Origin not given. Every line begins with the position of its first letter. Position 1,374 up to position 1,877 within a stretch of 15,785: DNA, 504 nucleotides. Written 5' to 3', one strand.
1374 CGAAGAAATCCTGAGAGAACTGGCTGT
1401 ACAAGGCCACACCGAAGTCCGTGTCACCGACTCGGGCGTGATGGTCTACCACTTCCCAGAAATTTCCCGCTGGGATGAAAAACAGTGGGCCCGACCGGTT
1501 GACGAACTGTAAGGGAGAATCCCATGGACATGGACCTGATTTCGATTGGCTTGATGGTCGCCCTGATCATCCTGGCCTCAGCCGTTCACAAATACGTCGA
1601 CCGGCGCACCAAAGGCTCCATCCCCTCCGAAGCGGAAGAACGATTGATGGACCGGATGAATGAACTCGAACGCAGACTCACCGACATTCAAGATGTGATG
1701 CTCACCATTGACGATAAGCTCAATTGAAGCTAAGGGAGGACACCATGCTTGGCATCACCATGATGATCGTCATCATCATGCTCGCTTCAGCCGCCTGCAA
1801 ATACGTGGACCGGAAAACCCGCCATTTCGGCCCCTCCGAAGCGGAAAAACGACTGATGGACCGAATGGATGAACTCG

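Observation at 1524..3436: Five tandem paralogs sharing a C-terminal motif on divergent membrane/extracytoplasmic N-termini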

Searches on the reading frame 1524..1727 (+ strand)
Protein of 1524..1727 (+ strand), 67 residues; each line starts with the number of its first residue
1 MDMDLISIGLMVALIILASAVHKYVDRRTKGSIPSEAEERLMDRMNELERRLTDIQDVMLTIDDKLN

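Call 4: search_protein_families(library=pfam, proteins=[window:1524-1727:+], max_evalue=1)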
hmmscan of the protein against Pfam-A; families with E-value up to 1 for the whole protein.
window:1524-1727:+ (67 aa): 1 family
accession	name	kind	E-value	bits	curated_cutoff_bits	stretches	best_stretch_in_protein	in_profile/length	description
PF18982.5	JetA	-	0.019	14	26.2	1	20-66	213-258/434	Wadjet protein JetA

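Call 6: search_protein_families(library=ncbifam, proteins=[window:1524-1727:+], max_evalue=1)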
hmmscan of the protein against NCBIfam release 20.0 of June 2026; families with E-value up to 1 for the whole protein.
window:1524-1727:+ (67 aa): 1 family
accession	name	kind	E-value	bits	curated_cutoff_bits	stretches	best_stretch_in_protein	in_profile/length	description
NF048001.1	GTP_morpho_1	equivalog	0.23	11.3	50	1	36-62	16-43/70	GTA head formation protein, RCAP_rcc01685 family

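Call 17: search_solved_structures(query=A3, max_evalue=10, show_alignments=3)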
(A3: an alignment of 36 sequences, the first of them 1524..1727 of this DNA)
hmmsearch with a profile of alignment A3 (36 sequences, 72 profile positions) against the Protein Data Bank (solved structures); distinct sequences matched with E-value up to 10: 9.
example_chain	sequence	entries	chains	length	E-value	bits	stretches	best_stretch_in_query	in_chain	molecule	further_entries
3lt6_A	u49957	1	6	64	0.16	15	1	27-51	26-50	Adhesin yadA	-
3lt7_A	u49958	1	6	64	0.3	14.1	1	27-51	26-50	Adhesin yadA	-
3vop_A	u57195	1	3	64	0.35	13.9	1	33-54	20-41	Protein A27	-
8egr_M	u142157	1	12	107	0.86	12.7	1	31-52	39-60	gp20, portal-proximal core protein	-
4r4m_A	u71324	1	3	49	1.2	12.3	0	41-52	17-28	cGMP-dependent protein kinase 1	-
6z0l_A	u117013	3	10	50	1.8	11.6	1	30-52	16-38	Positive Strand | 'Positive' Strand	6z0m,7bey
7o97_A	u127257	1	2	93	2.3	11.3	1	35-68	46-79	hypothetical protein UY81_C0065G0003 from Candidatus Giovannonibacteria bacterium converte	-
9u7f_A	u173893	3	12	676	2.9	11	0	36-57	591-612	Potassium voltage-gated channel subfamily KQT member 1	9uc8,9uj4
7xni_A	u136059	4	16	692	3.1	10.9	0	36-57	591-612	Potassium voltage-gated channel subfamily KQT member 1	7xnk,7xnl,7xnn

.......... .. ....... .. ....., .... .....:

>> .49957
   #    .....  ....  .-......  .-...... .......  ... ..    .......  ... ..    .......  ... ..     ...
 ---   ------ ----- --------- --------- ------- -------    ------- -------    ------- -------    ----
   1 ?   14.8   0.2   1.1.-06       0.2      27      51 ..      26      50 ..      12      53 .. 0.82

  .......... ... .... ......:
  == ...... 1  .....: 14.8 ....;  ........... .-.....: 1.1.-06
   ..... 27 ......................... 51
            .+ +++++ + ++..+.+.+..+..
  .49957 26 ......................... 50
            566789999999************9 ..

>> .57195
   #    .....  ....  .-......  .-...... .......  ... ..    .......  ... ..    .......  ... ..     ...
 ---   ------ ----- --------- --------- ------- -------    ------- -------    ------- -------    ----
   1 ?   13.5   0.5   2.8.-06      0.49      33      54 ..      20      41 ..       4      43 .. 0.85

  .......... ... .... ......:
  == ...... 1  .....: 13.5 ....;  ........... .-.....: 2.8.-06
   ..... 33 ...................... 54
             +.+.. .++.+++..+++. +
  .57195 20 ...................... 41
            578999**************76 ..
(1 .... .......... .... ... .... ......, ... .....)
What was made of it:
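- Tried and rejected: Searching the PDB by sequence with the family profile gave only generic coiled coils at E >= 0.16 (call 17).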

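Call 25: search_protein_representatives(alignment_id=A4)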
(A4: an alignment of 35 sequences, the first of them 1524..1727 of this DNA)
Query: 35 sequences, 72 profile positions. Proteins with E-value up to 0.001 (for the whole library): 235; up to 1e-10: 63; up to 1e-30: 1. The best 150 are listed.
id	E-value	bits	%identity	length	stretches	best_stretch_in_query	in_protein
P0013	6.9e-33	128.3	-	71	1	2-69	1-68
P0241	2.7e-27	110.5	-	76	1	4-70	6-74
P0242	3.5e-27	110.1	-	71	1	4-68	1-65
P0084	1.5e-26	108.1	-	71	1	4-68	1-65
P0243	7.3e-25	102.7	-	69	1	3-68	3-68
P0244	8.4e-25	102.4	-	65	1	4-68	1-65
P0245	2.3e-23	97.9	-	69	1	4-68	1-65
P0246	6.8e-23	96.3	-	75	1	3-69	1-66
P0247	2.3e-21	91.5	-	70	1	4-70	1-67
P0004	6.2e-20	86.9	-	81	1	4-69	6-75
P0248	4.1e-18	81.0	-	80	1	3-70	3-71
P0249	4.3e-18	81.0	-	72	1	5-70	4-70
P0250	9.0e-18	79.9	-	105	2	6-68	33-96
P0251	3.7e-17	78.0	-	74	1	3-70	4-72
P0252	4.2e-17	77.8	-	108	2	10-70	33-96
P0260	4.2e-15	71.4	-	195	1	4-66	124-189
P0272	1.7e-13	66.2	-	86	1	1-69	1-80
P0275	2.9e-13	65.5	-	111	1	10-70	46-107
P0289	1.7e-11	59.8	-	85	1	1-67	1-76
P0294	3.5e-11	58.8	-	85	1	3-69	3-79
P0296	5.0e-11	58.3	-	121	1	13-69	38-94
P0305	2.9e-10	55.9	-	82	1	5-69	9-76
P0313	9.1e-10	54.3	-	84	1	3-69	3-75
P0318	1.7e-09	53.4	-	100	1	5-68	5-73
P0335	8.6e-09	51.2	-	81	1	31-69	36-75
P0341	2.4e-08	49.7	-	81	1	8-68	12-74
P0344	2.9e-08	49.5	-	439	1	8-69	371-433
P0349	5.3e-08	48.6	-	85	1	5-68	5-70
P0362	1.2e-07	47.4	-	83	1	12-67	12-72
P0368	2.1e-07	46.7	-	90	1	5-68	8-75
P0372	2.7e-07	46.4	-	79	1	13-68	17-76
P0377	3.9e-07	45.8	-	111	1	4-69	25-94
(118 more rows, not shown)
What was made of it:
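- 235 family clusters (call 25).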

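Call 29: search_protein_families(library=pfam, alignment_id=A5, max_evalue=0.05)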
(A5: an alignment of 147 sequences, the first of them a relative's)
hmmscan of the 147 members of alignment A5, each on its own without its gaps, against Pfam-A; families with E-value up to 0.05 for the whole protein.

A. member 1, P0241 (76 aa): 0 families

B. families by the number of members that match (of 147 scanned): 109 families (the first 25 are shown)
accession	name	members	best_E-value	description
PF23991.1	DUF7310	11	0.00084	Coiled-coil region of unknown function (DUF7310)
PF02895.20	H-kinase_dim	9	0.0049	Signal transducing histidine kinase, homodimeric domain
PF06398.17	Pex24p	7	0.00045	Integral peroxisomal membrane peroxin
PF05531.17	NPV_P10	6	0.0065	Nucleopolyhedrovirus P10 protein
PF20990.2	DUF2207_C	5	0.0062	Predicted membrane protein (DUF2207) C-terminal domain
PF06452.16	CBM9_1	4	5.4e-09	Carbohydrate family 9 binding domain-like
PF13797.11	Post_transc_reg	4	2.6e-05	Post-transcriptional regulator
PF02346.21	Vac_Fusion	4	0.0076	Chordopoxvirus multifunctional envelope protein A27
PF15855.10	DUF4726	3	6.8e-05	Domain of unknown function (DUF4726)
PF06667.17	PspB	3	0.001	Phage shock protein B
PF10112.14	Halogen_Hydrol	3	0.0046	5-bromo-4-chloroindolyl phosphate hydrolysis protein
PF10046.14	BLOC1_2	3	0.0056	Biogenesis of lysosome-related organelles complex-1 subunit 2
PF08614.16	ATG16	3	0.0097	Autophagy protein 16 (ATG16)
PF10779.14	XhlA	3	0.013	Haemolysin XhlA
PF02787.25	CPSase_L_D3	2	0.00011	Carbamoyl-phosphate synthetase large chain, oligomerisation domain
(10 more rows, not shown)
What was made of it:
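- Three Pfam PF06667 hits (call 29). Generic coiled-coil families (DUF7310, 11 of 147 members) match at similar levels in Pfam (call 29).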

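Call 30: search_protein_families(library=ncbifam, alignment_id=A5, max_evalue=0.05)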
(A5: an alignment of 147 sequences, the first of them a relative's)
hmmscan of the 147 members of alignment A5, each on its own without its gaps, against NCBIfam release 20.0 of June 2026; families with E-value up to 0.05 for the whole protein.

A. member 1, P0241 (76 aa): 0 families

B. families by the number of members that match (of 147 scanned): 82 families (the first 25 are shown)
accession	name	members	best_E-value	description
TIGR02978.1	phageshock_pspC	8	1.2e-05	envelope stress response membrane protein PspC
TIGR02976.1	phageshock_pspB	6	0.00018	envelope stress response membrane protein PspB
NF045650.1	CD1247_Nterm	5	0.0029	CD1247 N-terminal domain-containing protein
TIGR02194.1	GlrX_NrdH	4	3e-05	glutaredoxin-like protein NrdH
NF052654.1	CmpProtComFBBac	4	0.00026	late competence protein ComFB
NF052303.1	XAC0231_fam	3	4.5e-06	XAC0231 family protein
NF010113.0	PRK13586.1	2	0.0013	1-(5-phosphoribosyl)-5-((5-phosphoribosylamino)methylideneamino)imidazole-4-carboxamide isomerase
NF045939.1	MHJ_0274_fam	2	0.0022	MHJ_0274 family protein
NF045487.1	ASRP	2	0.0048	archaea-specific SMC-related protein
NF041849.1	trans_regNmlR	2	0.0099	stress response transcriptional regulator NmlR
NF047516.1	LA_3659_fam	2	0.012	LA_3659 family protein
NF047514.1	SpiroCoCo_N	2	0.012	SpiroCoCo family coiled-coil protein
TIGR04561.1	membra_charge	2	0.023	TIGR04561 family membrane protein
NF006900.1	PRK09390.1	2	0.029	response regulator FixJ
NF037937.1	septum_RefZ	1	2.2e-05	forespore capture DNA-binding protein RefZ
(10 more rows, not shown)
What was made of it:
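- Closest known: C-terminal half of PspC. Same: W3 and W5 hit it weakly (calls 6, 30).
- The two most often matched NCBIfam models (call 30).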

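Call 31: search_protein_families(library=ncbifam, proteins=[P0272, P0289, P0294, P0305, P0313, P0318, P0335, P0341, P0349, P0368], max_evalue=0.1)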
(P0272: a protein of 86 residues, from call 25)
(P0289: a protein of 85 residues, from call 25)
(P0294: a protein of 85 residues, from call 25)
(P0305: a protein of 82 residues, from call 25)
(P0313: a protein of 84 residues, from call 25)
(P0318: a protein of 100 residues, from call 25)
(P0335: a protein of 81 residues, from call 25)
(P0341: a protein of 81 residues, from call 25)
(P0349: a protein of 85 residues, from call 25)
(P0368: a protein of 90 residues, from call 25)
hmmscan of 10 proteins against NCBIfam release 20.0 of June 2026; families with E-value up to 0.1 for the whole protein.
P0272 (86 aa): 1 family
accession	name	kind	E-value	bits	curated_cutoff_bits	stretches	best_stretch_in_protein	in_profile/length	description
NF045487.1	ASRP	equivalog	0.0048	15.5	300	1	22-86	331-395/593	archaea-specific SMC-related protein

P0289 (85 aa): 0 families

P0294 (85 aa): 0 families

P0305 (82 aa): 0 families

P0313 (84 aa): 0 families

P0318 (100 aa): 0 families

P0335 (81 aa): 0 families

P0341 (81 aa): 1 family
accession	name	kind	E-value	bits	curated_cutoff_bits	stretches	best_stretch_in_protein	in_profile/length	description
NF007973.0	PRK10697.1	equivalog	0.094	12.6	136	1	4-61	44-102/119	envelope stress response membrane protein PspC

P0349 (85 aa): 0 families

P0368 (90 aa): 2 families
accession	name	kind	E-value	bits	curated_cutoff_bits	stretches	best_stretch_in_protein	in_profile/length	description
NF006900.1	PRK09390.1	equivalog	0.041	13.4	255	1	23-68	112-157/203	response regulator FixJ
NF007973.0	PRK10697.1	equivalog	0.073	13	136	1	6-60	41-93/119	envelope stress response membrane protein PspC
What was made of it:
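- Tried and rejected: Ten members scanned gave no PspB hit (call 31).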

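Call 34: find_related_loci(query=A4, collection=genome_contigs, flank=7000)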
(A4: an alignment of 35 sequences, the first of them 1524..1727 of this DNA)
Query A4 (67 aa) in genome_contigs; peptide patterns used: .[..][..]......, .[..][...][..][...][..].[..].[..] (x = any residue, [..] = any of these).
106 stretches matched a pattern; 48 encode a relative of the query (tblastn E <= 1e-3); 47 distinct loci.
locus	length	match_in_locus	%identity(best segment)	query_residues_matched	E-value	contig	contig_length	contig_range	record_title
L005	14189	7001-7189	79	5-67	9e-30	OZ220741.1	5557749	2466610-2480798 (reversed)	MAG: Candidatus Latescibacterota bacterium isolate a9e09e5c-d410-47d8-823c-ef7e39eb5a37 genome assembly, chromosome: 1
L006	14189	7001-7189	78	5-67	2e-29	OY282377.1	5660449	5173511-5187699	MAG: uncultured Latescibacteria bacterium genome assembly, chromosome: 1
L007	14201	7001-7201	81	1-67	1e-33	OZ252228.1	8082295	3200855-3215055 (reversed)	MAG: Candidatus Latescibacterota bacterium isolate 2d5a3a6b-ac94-4199-888f-c4fbb53c5f42 genome assembly, chromosome: 1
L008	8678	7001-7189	75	5-67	1e-28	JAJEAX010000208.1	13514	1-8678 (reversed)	MAG: Candidatus Latescibacterota bacterium isolate jk18x7bins.9 k141_2523651, whole genome shotgun sequence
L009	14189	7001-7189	76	5-67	7e-29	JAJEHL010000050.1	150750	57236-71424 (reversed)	MAG: Candidatus Latescibacterota bacterium isolate p16x60bins.49 k141_630306, whole genome shotgun sequence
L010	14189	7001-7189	75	5-67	1e-28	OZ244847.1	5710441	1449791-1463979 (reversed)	MAG: Candidatus Latescibacterota bacterium isolate 8a2eb0e1-25ad-4382-8bb9-52b38a0e126b genome assembly, chromosome: 1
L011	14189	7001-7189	76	5-67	3e-28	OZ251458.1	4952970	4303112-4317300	MAG: Candidatus Latescibacterota bacterium isolate 0d485872-e18d-4011-b7de-a34ce824adf8 genome assembly, chromosome: 1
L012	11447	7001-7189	73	5-67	4e-28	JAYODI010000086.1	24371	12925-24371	MAG: Candidatus Latescibacterota bacterium isolate 139553_S155_metabat_bins_2.tsv.104 NODE_2619_length_24371_cov_9.31526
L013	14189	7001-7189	75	5-67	5e-28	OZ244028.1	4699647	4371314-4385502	MAG: Candidatus Latescibacterota bacterium isolate bd5b79a9-654a-4f06-b92f-bece6890e083 genome assembly, chromosome: 1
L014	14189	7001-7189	75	5-67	1e-27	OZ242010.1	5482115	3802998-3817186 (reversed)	MAG: Candidatus Latescibacterota bacterium isolate 318c57a3-5c92-4b38-acc3-b9680ed3e2d2 genome assembly, chromosome: 1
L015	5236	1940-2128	75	5-67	3e-27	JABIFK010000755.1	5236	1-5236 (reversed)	MAG: Candidatus Latescibacterota bacterium isolate SI053_bin19 k141_856560, whole genome shotgun sequence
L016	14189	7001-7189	73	5-67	3e-27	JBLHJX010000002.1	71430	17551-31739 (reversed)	MAG: Candidatus Latescibacterota bacterium isolate 3300054698_44 Ga0535670_0000290, whole genome shotgun sequence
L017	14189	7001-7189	71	5-67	5e-27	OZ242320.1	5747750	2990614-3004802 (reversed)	MAG: Candidatus Latescibacterota bacterium isolate 06f19266-885c-4d39-bf7e-e57a8b9e9c03 genome assembly, chromosome: 1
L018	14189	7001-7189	70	5-67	1e-26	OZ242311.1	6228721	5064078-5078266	MAG: Candidatus Latescibacterota bacterium isolate bccf755e-c1ee-4055-8c2e-878efcd7d1d4 genome assembly, chromosome: 1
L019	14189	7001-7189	71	5-67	1e-26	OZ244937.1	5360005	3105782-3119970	MAG: Candidatus Latescibacterota bacterium isolate 1c493fcc-a489-4500-a9bd-4f4019e95c1e genome assembly, chromosome: 1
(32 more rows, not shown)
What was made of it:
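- One locus per genome in the genome scan (47 loci on 47 contigs): call 34.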

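Call 37: search_protein_families(library=ncbifam, proteins=[P0241, P0362, P0260], max_evalue=1)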
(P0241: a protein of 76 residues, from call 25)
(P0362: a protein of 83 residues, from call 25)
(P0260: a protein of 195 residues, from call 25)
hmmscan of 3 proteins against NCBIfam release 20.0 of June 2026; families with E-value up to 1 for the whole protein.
P0241 (76 aa): 0 families

P0362 (83 aa): 0 families

P0260 (195 aa): 5 families
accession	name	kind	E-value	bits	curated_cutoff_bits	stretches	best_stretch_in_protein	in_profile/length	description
TIGR02978.1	phageshock_pspC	equivalog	0.0039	17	104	0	158-188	84-114/121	envelope stress response membrane protein PspC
TIGR03869.1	F420-0_ABCperm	hypoth_equivalog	0.0061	15.9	437.35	1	41-85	267-312/325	putative F420-0 ABC transporter permease subunit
NF041849.1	trans_regNmlR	equivalog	0.0099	15.9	175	0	151-189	72-110/117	stress response transcriptional regulator NmlR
TIGR02976.1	phageshock_pspB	equivalog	0.017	15.4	51.7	1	159-174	50-65/75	envelope stress response membrane protein PspB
NF006993.0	PRK09458.1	equivalog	0.059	13.8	90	0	158-174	49-65/75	envelope stress response membrane protein PspB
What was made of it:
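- On PspB (PF06667 / TIGR02976): Of 147 family representatives, 3 hit PF06667 (best E 1e-3) and 6 hit TIGR02976 (best 1.8e-4, about 15 bits against a cut-off of 51.7) (calls 29, 30, 37).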

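Call 43: find_encoding_contigs(protein=P0289, flank=6000, max_places=2)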
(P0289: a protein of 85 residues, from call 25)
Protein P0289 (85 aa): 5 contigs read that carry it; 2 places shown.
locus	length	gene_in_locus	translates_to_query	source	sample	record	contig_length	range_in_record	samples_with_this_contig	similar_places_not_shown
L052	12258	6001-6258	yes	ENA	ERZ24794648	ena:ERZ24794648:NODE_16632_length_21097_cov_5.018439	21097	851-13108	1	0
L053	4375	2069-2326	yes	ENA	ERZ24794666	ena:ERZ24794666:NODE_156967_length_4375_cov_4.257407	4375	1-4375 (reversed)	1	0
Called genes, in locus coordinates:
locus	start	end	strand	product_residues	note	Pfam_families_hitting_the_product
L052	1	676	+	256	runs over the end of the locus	PF01261:AP_endonuc_2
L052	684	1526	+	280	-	PF01063:Aminotran_4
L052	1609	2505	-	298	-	PF03781:FGE-sulfatase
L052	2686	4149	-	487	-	PF00474:SSF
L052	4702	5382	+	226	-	PF04012:PspA_IM30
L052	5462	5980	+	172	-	-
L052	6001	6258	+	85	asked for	-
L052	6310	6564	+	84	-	-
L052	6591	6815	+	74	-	-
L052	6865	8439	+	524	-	PF00515:TPR_1 (faint), PF13428:TPR_14 (faint), PF13431:TPR_17 (faint), PF13414:TPR_11 (faint), PF14559:TPR_19, PF07719:TPR_2 (weak), PF13432:TPR_16 (weak), PF02518:HATPase_c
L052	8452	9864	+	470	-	PF00072:Response_reg, PF00158:Sigma54_activat, PF14532:Sigma54_activ_2, PF07728:AAA_5 (weak), PF25601:AAA_lid_14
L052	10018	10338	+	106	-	-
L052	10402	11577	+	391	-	-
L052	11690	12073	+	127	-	PF01592:NifU_N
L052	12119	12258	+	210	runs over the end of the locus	PF01227:GTP_cyclohydroI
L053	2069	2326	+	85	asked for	-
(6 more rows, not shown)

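Call 44: find_encoding_contigs(protein=P0344, flank=6000, max_places=2)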
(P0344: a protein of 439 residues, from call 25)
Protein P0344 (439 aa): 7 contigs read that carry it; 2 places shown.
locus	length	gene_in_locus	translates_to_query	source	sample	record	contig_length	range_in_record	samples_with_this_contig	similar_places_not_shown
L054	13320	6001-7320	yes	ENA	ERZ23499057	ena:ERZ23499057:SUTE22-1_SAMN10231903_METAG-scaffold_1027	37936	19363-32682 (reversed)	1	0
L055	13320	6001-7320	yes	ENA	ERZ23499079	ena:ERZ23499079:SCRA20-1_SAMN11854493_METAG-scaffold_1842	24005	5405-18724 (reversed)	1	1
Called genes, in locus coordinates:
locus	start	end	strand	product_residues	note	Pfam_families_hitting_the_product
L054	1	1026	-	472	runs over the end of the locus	PF00884:Sulfatase, PF01663:Phosphodiest, PF16347:SGSH_C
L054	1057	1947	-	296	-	PF01261:AP_endonuc_2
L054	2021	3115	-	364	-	PF01408:GFO_IDH_MocA, PF22725:GFO_IDH_MocA_C3 (weak)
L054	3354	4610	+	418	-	PF05977:MFS_3, PF07690:MFS_1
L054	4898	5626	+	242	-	PF04012:PspA_IM30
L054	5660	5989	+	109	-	PF05154:TM2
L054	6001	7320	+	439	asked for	PF06452:CBM9_1 (weak)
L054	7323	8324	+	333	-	-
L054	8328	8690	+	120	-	-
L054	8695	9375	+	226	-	-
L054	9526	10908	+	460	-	PF04734:Ceramidase_alk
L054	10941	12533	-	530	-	PF00266:Aminotran_5, PF01041:DegT_DnrJ_EryC1 (faint)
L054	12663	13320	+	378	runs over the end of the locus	PF01208:URO-D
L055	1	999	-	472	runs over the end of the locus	PF00884:Sulfatase, PF01663:Phosphodiest, PF16347:SGSH_C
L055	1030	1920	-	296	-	PF01261:AP_endonuc_2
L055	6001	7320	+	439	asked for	PF06452:CBM9_1 (weak)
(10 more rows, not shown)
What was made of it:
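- CBM9 and TM2 ectodomains look like ligand-binding or sensing modules (calls 29, 44).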

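Call 45: find_encoding_contigs(protein=P0248, flank=6000, max_places=2)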
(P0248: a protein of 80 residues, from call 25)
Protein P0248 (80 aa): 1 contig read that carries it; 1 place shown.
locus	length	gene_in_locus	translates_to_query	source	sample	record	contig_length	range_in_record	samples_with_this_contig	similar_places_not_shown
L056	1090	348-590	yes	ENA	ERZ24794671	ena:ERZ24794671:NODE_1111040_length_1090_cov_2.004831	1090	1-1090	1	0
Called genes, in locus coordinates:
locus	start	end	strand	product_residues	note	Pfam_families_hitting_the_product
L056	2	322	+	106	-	?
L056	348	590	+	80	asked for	-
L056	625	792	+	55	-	-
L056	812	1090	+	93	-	?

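Call 57: find_encoding_contigs(protein=P0296, flank=5000, max_places=1)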
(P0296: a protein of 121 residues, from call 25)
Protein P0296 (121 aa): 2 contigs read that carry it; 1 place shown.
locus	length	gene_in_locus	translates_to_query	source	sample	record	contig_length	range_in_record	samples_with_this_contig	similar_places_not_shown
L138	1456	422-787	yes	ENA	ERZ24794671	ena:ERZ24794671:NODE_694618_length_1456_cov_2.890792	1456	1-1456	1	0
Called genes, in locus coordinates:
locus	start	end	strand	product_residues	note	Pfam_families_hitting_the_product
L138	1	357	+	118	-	?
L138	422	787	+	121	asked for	-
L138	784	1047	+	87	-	-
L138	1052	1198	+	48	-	-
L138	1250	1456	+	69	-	?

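Call 58: find_encoding_contigs(protein=P0377, flank=5000, max_places=1)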
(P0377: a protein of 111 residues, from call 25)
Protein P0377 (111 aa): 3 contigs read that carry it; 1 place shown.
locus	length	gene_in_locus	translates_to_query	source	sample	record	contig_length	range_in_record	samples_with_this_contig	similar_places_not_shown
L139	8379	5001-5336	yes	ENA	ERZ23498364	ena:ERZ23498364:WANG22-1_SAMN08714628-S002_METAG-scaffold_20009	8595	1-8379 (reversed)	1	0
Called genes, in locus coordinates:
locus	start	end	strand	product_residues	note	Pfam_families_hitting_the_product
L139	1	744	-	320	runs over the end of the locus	?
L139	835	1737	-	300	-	PF03781:FGE-sulfatase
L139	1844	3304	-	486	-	PF00474:SSF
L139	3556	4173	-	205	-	-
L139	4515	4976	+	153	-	-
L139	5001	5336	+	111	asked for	-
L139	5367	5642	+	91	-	-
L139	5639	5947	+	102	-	-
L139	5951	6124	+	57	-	-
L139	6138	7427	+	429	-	PF13431:TPR_17 (faint), PF13432:TPR_16 (faint), PF07719:TPR_2 (faint), PF13414:TPR_11 (faint), PF02518:HATPase_c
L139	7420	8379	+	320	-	?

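Call 59: find_encoding_contigs(protein=P0372, flank=5000, max_places=1)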
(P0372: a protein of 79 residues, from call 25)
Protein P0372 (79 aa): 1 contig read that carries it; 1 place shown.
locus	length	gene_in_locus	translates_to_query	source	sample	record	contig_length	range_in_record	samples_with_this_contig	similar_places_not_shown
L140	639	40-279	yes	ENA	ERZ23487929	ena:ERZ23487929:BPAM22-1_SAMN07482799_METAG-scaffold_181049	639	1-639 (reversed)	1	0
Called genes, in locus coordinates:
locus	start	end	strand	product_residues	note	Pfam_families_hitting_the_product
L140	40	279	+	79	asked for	-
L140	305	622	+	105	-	-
